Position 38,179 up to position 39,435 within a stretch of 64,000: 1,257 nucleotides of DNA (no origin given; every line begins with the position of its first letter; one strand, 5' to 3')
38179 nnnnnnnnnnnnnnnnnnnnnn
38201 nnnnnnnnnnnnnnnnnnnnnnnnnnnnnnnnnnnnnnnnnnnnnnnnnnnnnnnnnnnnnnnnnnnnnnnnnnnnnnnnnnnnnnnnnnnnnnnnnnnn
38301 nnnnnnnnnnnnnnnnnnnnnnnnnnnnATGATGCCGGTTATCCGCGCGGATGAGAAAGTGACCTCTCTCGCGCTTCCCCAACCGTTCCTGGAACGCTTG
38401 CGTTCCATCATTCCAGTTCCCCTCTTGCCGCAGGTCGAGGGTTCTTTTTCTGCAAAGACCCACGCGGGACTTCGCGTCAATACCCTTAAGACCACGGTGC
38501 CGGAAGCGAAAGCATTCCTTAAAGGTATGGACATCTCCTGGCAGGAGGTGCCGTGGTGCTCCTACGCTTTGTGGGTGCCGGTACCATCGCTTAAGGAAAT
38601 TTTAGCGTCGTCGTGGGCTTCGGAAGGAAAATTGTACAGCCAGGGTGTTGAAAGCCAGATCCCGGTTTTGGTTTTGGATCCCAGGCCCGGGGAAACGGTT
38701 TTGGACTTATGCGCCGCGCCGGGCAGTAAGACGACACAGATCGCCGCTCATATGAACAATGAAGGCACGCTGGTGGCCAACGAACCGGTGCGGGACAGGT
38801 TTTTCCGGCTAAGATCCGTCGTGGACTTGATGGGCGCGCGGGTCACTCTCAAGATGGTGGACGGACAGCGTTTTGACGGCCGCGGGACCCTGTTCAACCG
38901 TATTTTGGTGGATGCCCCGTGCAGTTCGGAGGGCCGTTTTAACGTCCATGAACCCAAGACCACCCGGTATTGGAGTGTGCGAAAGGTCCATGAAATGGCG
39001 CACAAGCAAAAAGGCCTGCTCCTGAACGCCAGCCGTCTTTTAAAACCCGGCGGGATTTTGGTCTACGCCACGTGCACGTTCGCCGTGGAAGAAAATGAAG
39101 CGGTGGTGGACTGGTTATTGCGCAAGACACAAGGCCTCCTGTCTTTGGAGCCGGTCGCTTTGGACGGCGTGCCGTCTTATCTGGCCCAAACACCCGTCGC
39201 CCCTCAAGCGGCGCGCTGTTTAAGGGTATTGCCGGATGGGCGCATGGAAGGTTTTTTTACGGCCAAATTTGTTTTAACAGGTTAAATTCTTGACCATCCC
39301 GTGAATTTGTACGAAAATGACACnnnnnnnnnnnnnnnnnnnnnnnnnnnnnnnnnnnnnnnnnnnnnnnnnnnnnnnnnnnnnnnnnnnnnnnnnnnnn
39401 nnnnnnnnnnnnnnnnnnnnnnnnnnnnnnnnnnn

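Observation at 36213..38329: AT-rich islet carrying an AbiEi/AbiEii abortive-infection pair and a Flp-pilin-like ORF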

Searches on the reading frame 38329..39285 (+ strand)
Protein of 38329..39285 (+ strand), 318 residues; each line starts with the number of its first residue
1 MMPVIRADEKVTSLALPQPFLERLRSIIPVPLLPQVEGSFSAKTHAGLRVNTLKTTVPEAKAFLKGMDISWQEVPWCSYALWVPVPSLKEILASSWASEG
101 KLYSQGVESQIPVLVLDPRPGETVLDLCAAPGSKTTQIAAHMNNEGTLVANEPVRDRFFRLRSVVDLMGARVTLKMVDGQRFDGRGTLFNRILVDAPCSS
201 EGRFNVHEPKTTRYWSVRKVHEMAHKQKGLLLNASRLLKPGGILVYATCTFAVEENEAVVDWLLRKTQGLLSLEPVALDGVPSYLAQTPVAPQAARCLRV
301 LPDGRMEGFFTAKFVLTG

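Call 3: search_protein_families(library=pfam, proteins=[window:38329-39285:+], max_evalue=0.1)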
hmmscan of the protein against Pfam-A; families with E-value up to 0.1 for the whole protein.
window:38329-39285:+ (318 aa): 6 families
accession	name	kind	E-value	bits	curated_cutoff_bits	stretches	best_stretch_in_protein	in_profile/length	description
PF01189.24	Methyltr_RsmB-F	-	4.2e-42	144.5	27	1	114-314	2-198/199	16S rRNA methyltransferase RsmB/F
PF17125.10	Methyltr_RsmF_N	-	2.5e-08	34.7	34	1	16-86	1-67/86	N-terminal domain of 16S rRNA methyltransferase RsmF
PF01728.25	FtsJ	-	0.0025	18.2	24.1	1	120-262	21-151/181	FtsJ-like methyltransferase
PF13847.12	Methyltransf_31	-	0.0041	17.2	27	0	227-252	90-115/145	Methyltransferase domain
PF22458.1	RsmF-B_ferredox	-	0.0066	17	27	1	46-82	30-66/74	Methyltr_RsmF/B-like, ferredoxin-like domain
PF13489.12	Methyltransf_23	-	0.0068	16.6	27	1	117-268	19-138/164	Methyltransferase domain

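Call 5: search_protein_families(library=ncbifam, proteins=[window:38329-39285:+], max_evalue=0.1)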
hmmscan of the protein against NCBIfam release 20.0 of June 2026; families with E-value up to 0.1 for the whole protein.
window:38329-39285:+ (318 aa): 11 families
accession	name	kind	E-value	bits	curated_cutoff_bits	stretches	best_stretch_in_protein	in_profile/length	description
TIGR00446.1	nop2p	subfamily_domain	3.7e-61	206.7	210.45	1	48-314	1-262/264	NOL1/NOP2/sun family putative RNA methylase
NF040814.1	tRNA_cyt_mtase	equivalog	7.4e-52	176.3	550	1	46-313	35-301/305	tRNA (cytosine(49)-C(5))-methyltransferase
NF041567.1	mtaseRsmF_Thermus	equivalog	2.8e-51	174.5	690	1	43-315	20-289/443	16S rRNA (cytosine(1407)-C(5))-methyltransferase RsmF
NF008898.0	PRK11933.1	equivalog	4.7e-50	170.5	588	1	14-313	6-307/480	16S rRNA (cytosine(1407)-C(5))-methyltransferase RsmF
NF011493.0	PRK14901.1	equivalog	5.9e-45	153.9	540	1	36-314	171-443/447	16S rRNA (cytosine(967)-C(5))-methyltransferase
NF011494.0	PRK14902.1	equivalog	3.1e-41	141.6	319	1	39-314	172-440/444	16S rRNA (cytosine(967)-C(5))-methyltransferase RsmB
TIGR00563.1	rsmB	equivalog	4.3e-34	118.4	269.05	1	43-314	171-433/437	16S rRNA (cytosine(967)-C(5))-methyltransferase RsmB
NF008149.0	PRK10901.1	equivalog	1.2e-33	116.7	375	1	16-314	150-430/434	16S rRNA (cytosine(967)-C(5))-methyltransferase RsmB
NF011495.0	PRK14903.1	equivalog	1.8e-28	99.6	503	1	23-263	141-381/431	16S rRNA (cytosine(967)-C(5))-methyltransferase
TIGR00438.1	rrmJ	equivalog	0.042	13.3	300.15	1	119-151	31-63/188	23S rRNA (uridine(2552)-2'-O)-methyltransferase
NF053718.1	23SC1962Mtase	equivalog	0.055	12.2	575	1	227-256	305-334/383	23S rRNA (cytosine(1962)-C(5))-methyltransferase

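Call 12: find_encoding_contigs(protein=window:38329-39285:+, flank=10000, max_places=6)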
Protein window:38329-39285:+ (318 aa): 1 contig read that carries it; 1 place shown.
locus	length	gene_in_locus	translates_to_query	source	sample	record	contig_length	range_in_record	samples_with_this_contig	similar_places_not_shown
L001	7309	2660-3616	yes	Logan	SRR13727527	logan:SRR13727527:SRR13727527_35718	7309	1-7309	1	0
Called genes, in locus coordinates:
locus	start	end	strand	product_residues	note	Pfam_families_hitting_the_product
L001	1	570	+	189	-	?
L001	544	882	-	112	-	-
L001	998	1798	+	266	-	-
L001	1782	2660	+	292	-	PF08843:AbiEii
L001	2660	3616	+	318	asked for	PF17125:Methyltr_RsmF_N (weak), PF01189:Methyltr_RsmB-F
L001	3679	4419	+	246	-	PF00263:Secretin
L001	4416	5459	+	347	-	PF01520:Amidase_3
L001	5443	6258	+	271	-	PF01177:Asp_Glu_race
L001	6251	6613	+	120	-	PF01242:PTPS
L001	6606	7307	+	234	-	?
